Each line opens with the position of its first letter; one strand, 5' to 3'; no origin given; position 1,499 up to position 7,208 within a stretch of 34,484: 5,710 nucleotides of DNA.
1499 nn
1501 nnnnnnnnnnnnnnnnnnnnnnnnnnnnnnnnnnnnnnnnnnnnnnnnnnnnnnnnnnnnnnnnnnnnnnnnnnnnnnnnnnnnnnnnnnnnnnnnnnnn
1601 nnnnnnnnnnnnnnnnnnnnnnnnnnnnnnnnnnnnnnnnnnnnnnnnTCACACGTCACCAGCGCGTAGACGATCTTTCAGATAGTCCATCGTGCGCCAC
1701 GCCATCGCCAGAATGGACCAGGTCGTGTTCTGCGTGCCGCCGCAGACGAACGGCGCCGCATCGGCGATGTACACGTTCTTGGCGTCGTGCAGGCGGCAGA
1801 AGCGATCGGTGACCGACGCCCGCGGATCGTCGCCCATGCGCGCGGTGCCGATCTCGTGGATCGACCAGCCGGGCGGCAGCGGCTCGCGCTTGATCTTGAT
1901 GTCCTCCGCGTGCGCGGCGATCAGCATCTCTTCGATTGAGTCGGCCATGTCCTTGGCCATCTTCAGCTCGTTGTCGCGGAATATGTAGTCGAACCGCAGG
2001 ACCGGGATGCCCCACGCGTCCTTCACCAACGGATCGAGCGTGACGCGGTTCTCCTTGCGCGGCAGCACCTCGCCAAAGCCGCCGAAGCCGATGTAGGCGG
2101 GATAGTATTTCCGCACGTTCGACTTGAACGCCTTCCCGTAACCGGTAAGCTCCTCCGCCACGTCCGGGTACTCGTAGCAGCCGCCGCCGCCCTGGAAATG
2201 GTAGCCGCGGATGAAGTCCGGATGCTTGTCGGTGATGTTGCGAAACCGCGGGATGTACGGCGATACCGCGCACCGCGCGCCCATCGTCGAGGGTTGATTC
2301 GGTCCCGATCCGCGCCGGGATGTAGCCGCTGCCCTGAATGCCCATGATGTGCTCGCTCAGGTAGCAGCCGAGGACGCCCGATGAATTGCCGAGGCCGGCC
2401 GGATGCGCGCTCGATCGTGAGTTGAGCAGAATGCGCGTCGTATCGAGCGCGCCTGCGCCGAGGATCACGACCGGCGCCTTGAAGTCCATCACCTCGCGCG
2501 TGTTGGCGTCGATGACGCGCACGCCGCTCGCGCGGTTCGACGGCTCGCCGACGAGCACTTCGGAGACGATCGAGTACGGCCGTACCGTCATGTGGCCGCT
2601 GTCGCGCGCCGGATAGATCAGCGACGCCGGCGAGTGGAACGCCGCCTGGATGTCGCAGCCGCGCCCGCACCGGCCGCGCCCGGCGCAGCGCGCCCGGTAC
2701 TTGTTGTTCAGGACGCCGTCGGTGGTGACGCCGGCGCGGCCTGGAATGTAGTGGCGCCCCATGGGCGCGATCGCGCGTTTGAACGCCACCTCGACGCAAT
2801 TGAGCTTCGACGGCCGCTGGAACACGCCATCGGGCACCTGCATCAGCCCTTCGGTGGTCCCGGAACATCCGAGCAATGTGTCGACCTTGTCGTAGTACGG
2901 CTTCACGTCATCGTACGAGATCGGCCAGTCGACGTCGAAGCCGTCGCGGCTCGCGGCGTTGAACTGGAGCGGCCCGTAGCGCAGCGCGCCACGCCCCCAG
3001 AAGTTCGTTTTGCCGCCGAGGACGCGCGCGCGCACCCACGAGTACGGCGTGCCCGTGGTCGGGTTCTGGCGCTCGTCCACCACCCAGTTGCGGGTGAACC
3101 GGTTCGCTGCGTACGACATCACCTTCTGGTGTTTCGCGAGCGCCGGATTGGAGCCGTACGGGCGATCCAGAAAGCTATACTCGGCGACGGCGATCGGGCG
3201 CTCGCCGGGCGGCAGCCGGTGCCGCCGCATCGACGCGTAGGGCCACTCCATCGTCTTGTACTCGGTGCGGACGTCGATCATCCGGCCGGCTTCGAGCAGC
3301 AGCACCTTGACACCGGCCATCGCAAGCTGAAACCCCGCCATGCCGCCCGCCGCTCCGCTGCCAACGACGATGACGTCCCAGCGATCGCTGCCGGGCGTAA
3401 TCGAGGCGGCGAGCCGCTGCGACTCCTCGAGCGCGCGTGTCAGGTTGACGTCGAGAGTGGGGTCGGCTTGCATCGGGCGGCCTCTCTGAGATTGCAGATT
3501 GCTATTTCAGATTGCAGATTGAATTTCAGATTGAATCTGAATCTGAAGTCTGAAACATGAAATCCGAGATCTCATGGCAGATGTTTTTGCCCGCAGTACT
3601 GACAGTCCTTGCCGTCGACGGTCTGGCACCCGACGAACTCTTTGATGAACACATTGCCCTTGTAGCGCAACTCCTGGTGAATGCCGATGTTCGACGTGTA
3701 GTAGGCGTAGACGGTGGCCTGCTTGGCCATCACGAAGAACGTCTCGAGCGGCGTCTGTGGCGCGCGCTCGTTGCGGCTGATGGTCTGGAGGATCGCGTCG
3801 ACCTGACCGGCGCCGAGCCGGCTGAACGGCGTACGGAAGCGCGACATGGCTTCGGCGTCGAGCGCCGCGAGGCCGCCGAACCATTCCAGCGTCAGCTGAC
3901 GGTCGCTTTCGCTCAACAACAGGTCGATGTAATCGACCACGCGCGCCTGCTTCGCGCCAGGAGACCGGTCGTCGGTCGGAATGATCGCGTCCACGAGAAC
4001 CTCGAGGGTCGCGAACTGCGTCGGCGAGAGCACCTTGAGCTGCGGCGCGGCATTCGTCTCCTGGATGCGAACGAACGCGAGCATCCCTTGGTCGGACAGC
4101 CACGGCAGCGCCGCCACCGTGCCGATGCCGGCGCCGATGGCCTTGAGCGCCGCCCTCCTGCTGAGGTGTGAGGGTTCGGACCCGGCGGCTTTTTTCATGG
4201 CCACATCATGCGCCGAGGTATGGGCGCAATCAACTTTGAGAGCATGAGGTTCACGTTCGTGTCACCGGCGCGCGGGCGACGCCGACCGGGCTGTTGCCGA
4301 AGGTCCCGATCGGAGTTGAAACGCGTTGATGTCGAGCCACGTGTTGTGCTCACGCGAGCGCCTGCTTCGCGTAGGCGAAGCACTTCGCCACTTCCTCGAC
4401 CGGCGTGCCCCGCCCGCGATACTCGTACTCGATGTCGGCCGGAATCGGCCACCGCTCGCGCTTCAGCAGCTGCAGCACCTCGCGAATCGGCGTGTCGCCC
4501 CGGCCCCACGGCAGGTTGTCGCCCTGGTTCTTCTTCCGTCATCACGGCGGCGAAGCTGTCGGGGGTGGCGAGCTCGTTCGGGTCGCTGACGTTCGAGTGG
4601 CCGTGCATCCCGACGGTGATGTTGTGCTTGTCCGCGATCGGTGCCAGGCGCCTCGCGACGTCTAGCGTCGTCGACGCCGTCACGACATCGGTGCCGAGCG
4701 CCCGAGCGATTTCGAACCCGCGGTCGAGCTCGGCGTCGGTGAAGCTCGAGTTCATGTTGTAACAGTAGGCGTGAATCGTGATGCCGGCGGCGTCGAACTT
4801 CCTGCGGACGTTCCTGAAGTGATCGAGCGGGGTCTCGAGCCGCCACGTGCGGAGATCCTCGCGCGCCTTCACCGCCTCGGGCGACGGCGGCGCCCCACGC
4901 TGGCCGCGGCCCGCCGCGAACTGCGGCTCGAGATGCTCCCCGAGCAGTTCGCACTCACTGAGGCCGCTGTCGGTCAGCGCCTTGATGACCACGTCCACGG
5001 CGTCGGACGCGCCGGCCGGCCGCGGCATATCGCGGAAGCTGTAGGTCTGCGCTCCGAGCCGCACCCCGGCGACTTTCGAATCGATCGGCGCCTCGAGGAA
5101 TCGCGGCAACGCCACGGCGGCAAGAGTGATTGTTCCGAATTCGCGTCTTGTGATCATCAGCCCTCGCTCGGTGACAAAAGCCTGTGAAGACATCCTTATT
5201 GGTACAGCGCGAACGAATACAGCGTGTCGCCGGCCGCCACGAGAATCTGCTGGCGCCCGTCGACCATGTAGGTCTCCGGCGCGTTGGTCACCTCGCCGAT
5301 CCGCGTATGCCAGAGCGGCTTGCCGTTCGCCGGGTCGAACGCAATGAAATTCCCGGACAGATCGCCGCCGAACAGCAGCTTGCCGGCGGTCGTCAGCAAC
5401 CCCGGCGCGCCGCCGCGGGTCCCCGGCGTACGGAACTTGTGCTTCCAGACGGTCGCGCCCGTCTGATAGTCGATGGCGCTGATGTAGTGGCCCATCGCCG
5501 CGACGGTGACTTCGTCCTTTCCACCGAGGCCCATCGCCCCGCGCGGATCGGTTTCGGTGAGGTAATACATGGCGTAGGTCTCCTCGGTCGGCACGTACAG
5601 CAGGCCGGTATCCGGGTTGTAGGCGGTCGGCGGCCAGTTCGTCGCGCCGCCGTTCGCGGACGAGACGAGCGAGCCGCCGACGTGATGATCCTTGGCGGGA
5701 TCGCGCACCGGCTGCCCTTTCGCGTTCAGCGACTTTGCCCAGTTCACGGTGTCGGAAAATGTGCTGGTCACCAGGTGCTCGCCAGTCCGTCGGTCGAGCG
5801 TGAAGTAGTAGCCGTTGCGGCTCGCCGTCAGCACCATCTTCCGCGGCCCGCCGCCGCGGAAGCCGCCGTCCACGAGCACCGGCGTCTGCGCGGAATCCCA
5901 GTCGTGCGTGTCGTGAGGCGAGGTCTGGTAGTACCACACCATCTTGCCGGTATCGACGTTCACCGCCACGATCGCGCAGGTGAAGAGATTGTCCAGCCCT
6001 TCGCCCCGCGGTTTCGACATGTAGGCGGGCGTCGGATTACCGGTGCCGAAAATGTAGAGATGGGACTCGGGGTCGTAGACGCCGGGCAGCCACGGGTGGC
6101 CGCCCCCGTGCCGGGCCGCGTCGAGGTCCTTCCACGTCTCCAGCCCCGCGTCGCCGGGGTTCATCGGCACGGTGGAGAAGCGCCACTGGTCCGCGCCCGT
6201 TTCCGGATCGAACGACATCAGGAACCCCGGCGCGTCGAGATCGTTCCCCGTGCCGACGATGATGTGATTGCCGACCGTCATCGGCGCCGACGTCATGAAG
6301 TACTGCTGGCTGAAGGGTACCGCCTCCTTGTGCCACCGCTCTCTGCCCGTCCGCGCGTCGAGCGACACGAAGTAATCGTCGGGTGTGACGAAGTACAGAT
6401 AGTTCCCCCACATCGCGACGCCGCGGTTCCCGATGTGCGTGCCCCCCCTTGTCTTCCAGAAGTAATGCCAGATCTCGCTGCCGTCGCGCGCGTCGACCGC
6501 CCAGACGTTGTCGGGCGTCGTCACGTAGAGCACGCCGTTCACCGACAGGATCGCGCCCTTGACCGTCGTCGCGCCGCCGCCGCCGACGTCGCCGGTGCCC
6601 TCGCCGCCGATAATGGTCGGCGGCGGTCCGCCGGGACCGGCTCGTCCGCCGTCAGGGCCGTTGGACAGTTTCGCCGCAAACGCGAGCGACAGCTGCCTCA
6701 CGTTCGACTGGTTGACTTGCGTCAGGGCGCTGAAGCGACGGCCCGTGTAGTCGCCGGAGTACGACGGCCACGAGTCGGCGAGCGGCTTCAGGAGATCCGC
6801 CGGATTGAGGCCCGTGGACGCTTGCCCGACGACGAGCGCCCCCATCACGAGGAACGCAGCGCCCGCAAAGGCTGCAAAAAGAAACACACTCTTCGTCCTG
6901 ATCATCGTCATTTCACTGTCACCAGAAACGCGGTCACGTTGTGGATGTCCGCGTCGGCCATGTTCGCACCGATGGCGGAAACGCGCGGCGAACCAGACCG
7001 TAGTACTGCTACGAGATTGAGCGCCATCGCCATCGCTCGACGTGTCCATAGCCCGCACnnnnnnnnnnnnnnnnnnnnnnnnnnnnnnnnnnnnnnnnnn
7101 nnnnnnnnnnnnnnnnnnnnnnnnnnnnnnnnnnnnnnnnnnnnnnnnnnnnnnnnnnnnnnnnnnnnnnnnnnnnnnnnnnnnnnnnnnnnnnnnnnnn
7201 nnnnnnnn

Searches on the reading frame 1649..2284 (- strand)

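Call 9: search_protein_families(library=pfam, proteins=[window:1649-2284:-], max_evalue=0.01)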
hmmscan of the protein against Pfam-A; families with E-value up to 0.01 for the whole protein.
window:1649-2284:- (211 aa): 1 family
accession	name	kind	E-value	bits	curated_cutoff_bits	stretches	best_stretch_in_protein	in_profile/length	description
PF05199.19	GMC_oxred_C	-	1.3e-19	71.6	24.6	1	75-195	1-139/139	GMC oxidoreductase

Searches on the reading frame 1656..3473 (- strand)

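Call 9: search_protein_families(library=pfam, proteins=[window:1656-3473:-], max_evalue=0.01)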
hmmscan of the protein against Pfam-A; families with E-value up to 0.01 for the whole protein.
window:1656-3473:- (605 aa): 8 families
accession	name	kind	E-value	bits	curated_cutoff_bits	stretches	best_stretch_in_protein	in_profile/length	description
PF00732.25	GMC_oxred_N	-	4.6e-06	27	23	1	186-375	59-216/218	GMC oxidoreductase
PF00890.30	FAD_binding_2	-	0.00023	20.9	20.4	1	33-64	1-32/414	FAD binding domain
PF01494.25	FAD_binding_3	-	0.00028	20.7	22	1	32-62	2-32/349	FAD binding domain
PF03486.20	HI0933_like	-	0.00063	19.7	50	1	33-65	2-34/244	HI0933-like protein Rossmann domain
PF12831.13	FAD_oxidored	-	0.0018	18.1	27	1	33-65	1-33/416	FAD dependent oxidoreductase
PF13450.12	NAD_binding_8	-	0.002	18.8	21.9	1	36-64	1-29/68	NAD(P)-binding Rossmann-like domain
PF07992.20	Pyr_redox_2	-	0.002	18.1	26.1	1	33-66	2-35/291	Pyridine nucleotide-disulphide oxidoreductase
PF01134.28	GIDA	-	0.0026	17.3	22.1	1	33-60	1-28/391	Glucose inhibited division protein A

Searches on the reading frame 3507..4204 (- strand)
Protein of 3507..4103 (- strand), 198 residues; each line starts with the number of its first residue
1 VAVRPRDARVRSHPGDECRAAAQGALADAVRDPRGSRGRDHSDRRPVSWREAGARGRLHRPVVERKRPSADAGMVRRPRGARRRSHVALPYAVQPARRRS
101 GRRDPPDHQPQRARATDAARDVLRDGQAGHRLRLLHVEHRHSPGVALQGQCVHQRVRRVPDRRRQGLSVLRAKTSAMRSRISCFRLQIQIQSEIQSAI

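Call 9: search_protein_families(library=pfam, proteins=[window:3507-4103:-, window:3572-4204:-], max_evalue=0.01)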
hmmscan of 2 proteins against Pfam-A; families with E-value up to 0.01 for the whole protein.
window:3507-4103:- (198 aa): 0 families

window:3572-4204:- (210 aa): 1 family
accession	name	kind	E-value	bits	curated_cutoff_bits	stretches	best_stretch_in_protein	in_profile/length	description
PF13618.11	Gluconate_2-dh3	-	7.6e-26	91.5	23.4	1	62-182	2-129/135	Gluconate 2-dehydrogenase subunit 3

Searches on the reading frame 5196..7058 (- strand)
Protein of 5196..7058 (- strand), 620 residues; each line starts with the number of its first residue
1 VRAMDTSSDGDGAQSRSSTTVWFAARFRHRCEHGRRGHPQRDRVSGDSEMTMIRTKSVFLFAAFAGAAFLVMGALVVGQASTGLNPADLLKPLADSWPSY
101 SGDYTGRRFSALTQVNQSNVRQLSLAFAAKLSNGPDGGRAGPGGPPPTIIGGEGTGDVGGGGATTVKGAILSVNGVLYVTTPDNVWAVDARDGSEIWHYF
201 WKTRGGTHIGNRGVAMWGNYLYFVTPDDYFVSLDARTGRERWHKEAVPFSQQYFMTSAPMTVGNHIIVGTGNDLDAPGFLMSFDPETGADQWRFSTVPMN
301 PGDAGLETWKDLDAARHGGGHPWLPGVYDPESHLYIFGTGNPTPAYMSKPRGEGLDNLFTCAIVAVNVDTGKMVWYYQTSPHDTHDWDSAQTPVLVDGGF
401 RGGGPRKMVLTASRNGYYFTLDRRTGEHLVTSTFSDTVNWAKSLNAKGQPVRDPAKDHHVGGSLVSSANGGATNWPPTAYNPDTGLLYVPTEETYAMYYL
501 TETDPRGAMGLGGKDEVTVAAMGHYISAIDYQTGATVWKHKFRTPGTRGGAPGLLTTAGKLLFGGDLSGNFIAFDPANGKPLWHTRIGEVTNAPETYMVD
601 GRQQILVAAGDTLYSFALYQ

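Call 5: search_protein_families(library=pfam, proteins=[window:5196-7058:-], max_evalue=0.01)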
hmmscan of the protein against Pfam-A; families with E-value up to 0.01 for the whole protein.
window:5196-7058:- (620 aa): 3 families
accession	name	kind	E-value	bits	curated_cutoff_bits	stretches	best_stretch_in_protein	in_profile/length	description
PF01011.28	PQQ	-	3e-65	221.5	26.7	2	97-430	1-336/595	Glucose/ethanol/alcohol dehydrogenase, beta-propeller domain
PF13360.13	PQQ_2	-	2.3e-26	93.3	27.6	2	173-308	32-157/233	Outer membrane protein assembly factor BamB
PF13570.13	Beta-prop_ACSF4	-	3.2e-09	37.1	133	1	516-588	105-174/329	Beta-alanine-activating enzyme, beta-propeller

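Call 44: search_protein_families(library=ncbifam, proteins=[window:5196-7058:-], max_evalue=0.01)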
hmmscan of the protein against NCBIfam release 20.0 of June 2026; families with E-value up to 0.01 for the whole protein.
window:5196-7058:- (620 aa): 7 families
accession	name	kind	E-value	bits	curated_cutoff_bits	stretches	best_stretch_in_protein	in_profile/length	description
TIGR04528.1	acido_non_PQQ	subfamily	4.3e-214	711.8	650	1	93-618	2-493/493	acido-empty-quinoprotein group A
TIGR03075.1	PQQ_enz_alc_DH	subfamily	1e-104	351.1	480.05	2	167-610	62-527/530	PQQ-dependent dehydrogenase, methanol/ethanol family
TIGR03074.1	PQQ_membr_DH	subfamily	3.2e-45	154.3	832.65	4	251-432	323-504/783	membrane-bound PQQ-dependent dehydrogenase, glucose/quinate/shikimate family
TIGR03300.1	assembly_YfgL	equivalog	6.3e-19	67.9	285.2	2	515-595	66-142/377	outer membrane protein assembly factor BamB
NF008351.0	PRK11138.1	equivalog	2.2e-14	52.7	423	2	184-293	80-185/394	outer membrane protein assembly factor BamB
NF041516.1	PA2928_fam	subfamily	4.2e-09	36.2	70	0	523-563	68-106/376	PA2928 family protein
NF053615.1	SerThrKinAfsKStmc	equivalog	4.3e-08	32.3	1300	1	172-297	572-693/809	protein serine/threonine kinase AfsK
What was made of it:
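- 5196..6911 (-): Acido-empty-quinoprotein group A (PQQ-dehydrogenase-like propeller). TIGR04528, 712 bits against a cut-off of 650 (call 44).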

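Call 67: find_homologous_proteins(query=window:5196-6911:-, max_evalue=1e-50)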
Query window:5196-6911:- (571 aa): 7741 proteins with E <= 1e-50 among 8000 candidates; the best 120 are listed.
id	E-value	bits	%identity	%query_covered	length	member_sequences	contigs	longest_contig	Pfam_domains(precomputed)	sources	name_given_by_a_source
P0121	0.0e+0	1317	99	100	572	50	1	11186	PF01011.29,PF13360.14,PF13570.14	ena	-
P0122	0.0e+0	1171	87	99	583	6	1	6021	PF01011.29,PF13360.14,PF13570.14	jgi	-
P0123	0.0e+0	1147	85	100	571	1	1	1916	PF01011.29,PF13360.14,PF13570.14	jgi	jgi:alcohol dehydrogenase (cytochrome c)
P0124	0.0e+0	1137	84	99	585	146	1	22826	PF01011.29,PF13360.14,PF13570.14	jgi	jgi:alcohol dehydrogenase (cytochrome c)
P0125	0.0e+0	1127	85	98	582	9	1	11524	PF01011.29,PF13360.14,PF13570.14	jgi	jgi:alcohol dehydrogenase (cytochrome c)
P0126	0.0e+0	1100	84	96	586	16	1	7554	PF01011.29,PF13360.14,PF13570.14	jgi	jgi:alcohol dehydrogenase (cytochrome c)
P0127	0.0e+0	1098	85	95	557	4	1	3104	PF01011.29,PF13360.14,PF13570.14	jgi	jgi:alcohol dehydrogenase (cytochrome c)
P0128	0.0e+0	1096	81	99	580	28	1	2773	PF01011.29,PF13360.14,PF13570.14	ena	-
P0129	0.0e+0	1096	81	99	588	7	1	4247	PF01011.29,PF13360.14,PF13570.14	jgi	-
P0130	0.0e+0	1093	85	94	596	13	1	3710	PF01011.29,PF13360.14,PF13570.14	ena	-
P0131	0.0e+0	1087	84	95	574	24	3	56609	PF01011.29,PF13360.14,PF13570.14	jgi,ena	jgi:alcohol dehydrogenase (cytochrome c)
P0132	0.0e+0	1084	84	96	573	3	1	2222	PF01011.29,PF13360.14,PF13570.14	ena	-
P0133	0.0e+0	1079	82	98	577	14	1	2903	PF01011.29,PF13360.14,PF13570.14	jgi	jgi:alcohol dehydrogenase (cytochrome c)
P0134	0.0e+0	1077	83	96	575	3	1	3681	PF01011.29,PF13360.14,PF13570.14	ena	-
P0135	0.0e+0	1064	80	98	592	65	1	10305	PF01011.29,PF13360.14,PF13570.14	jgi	jgi:alcohol dehydrogenase (cytochrome c)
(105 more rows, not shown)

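Call 68: find_encoding_contigs(protein=P0124, flank=10000, max_places=2)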
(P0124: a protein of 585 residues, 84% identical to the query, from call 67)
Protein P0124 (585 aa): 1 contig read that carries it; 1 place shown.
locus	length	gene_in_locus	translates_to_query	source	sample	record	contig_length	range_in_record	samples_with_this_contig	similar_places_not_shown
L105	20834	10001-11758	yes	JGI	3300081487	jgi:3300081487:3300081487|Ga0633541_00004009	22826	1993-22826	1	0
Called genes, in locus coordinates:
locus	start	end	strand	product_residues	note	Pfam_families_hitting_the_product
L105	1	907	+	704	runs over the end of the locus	PF00753:Lactamase_B, PF01436:NHL (weak)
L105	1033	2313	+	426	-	PF01436:NHL (faint)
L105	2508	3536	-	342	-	PF00356:LacI, PF00532:Peripla_BP_1, PF13407:Peripla_BP_4, PF13377:Peripla_BP_3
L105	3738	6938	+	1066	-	PF13620:CarboxypepD_reg, PF13715:CarbopepD_reg_2, PF25183:OMP_b-brl_4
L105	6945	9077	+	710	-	PF01011:PQQ, PF13360:PQQ_2, PF13442:Cytochrome_CBB3, PF01011:PQQ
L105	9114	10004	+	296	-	PF13442:Cytochrome_CBB3, PF00034:Cytochrom_C (weak)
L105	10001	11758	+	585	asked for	PF01011:PQQ, PF13360:PQQ_2, PF13570:Beta-prop_ACSF4 (faint), PF13360:PQQ_2, PF01011:PQQ (weak), PF13360:PQQ_2 (weak)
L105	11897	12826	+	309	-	PF01261:AP_endonuc_2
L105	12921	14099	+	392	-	PF01408:GFO_IDH_MocA, PF03447:NAD_binding_3 (weak), PF22725:GFO_IDH_MocA_C3, PF02894:GFO_IDH_MocA_C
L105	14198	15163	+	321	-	PF01261:AP_endonuc_2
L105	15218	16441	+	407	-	PF01306:LacY_symp, PF03825:Nuc_H_symport, PF12832:MFS_1_like, PF07690:MFS_1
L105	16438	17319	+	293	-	PF00175:NAD_binding_1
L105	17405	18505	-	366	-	PF00106:adh_short, PF13561:adh_short_C2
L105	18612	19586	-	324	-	PF00478:IMPDH (faint), PF03060:NMO, PF01070:FMN_dh (weak)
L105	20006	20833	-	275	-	?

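Call 69: find_encoding_contigs(protein=P0131, flank=10000, max_places=2)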
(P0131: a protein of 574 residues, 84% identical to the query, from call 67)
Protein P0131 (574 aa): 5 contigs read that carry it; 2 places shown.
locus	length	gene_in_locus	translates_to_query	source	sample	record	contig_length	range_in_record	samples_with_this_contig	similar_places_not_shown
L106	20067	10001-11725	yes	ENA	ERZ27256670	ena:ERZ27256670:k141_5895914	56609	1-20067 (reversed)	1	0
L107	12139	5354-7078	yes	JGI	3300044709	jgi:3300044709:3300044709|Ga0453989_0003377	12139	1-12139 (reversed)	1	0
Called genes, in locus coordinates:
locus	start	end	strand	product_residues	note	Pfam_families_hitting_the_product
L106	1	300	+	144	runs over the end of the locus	-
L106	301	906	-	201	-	PF13618:Gluconate_2-dh3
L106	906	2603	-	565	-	PF00732:GMC_oxred_N, PF05199:GMC_oxred_C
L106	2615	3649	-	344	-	PF00356:LacI, PF00532:Peripla_BP_1, PF13407:Peripla_BP_4, PF13377:Peripla_BP_3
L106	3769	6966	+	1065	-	PF13620:CarboxypepD_reg, PF13715:CarbopepD_reg_2, PF25183:OMP_b-brl_4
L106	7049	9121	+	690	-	PF01011:PQQ, PF13360:PQQ_2, PF00034:Cytochrom_C (weak), PF13442:Cytochrome_CBB3, PF01011:PQQ, PF13360:PQQ_2 (weak)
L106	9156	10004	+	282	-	PF00034:Cytochrom_C (weak), PF13442:Cytochrome_CBB3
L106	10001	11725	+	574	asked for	PF01011:PQQ, PF13360:PQQ_2, PF13570:Beta-prop_ACSF4 (faint), PF01011:PQQ (weak), PF13360:PQQ_2 (weak)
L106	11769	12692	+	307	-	PF01261:AP_endonuc_2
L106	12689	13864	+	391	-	PF01408:GFO_IDH_MocA, PF03447:NAD_binding_3, PF22725:GFO_IDH_MocA_C3, PF02894:GFO_IDH_MocA_C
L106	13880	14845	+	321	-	PF01261:AP_endonuc_2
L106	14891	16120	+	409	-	PF01306:LacY_symp, PF03825:Nuc_H_symport, PF07690:MFS_1, PF12832:MFS_1_like, PF07690:MFS_1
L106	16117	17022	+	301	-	PF00175:NAD_binding_1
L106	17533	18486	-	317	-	PF19799:DUF6282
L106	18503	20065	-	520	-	?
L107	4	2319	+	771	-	PF25183:OMP_b-brl_4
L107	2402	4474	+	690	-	PF01011:PQQ, PF13360:PQQ_2, PF00034:Cytochrom_C (weak), PF13442:Cytochrome_CBB3, PF01011:PQQ, PF13360:PQQ_2 (weak)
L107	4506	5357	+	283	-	PF00034:Cytochrom_C (weak), PF13442:Cytochrome_CBB3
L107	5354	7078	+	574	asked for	PF01011:PQQ, PF13360:PQQ_2, PF13570:Beta-prop_ACSF4 (faint), PF01011:PQQ (weak), PF13360:PQQ_2 (weak)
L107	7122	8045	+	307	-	PF01261:AP_endonuc_2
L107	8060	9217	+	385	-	PF01408:GFO_IDH_MocA, PF03447:NAD_binding_3, PF02894:GFO_IDH_MocA_C, PF22725:GFO_IDH_MocA_C3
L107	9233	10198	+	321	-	PF01261:AP_endonuc_2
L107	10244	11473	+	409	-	PF01306:LacY_symp, PF03825:Nuc_H_symport, PF07690:MFS_1 (weak), PF12832:MFS_1_like, PF07690:MFS_1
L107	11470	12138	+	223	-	?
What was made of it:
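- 6911..6961 (-): Relic of the last 17 codons of a di-haem cytochrome c. Its stop overlaps the start of the quinoprotein gene. Intact cytochrome c precedes the orthologous quinoprotein in L105-L107 (calls 68, 69).
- Cytochrome c directly precedes the orthologous quinoprotein in L105-L107 (calls 68, 69).
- Tried and rejected: Orthologous loci L105-L107 were used instead (calls 68, 69).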
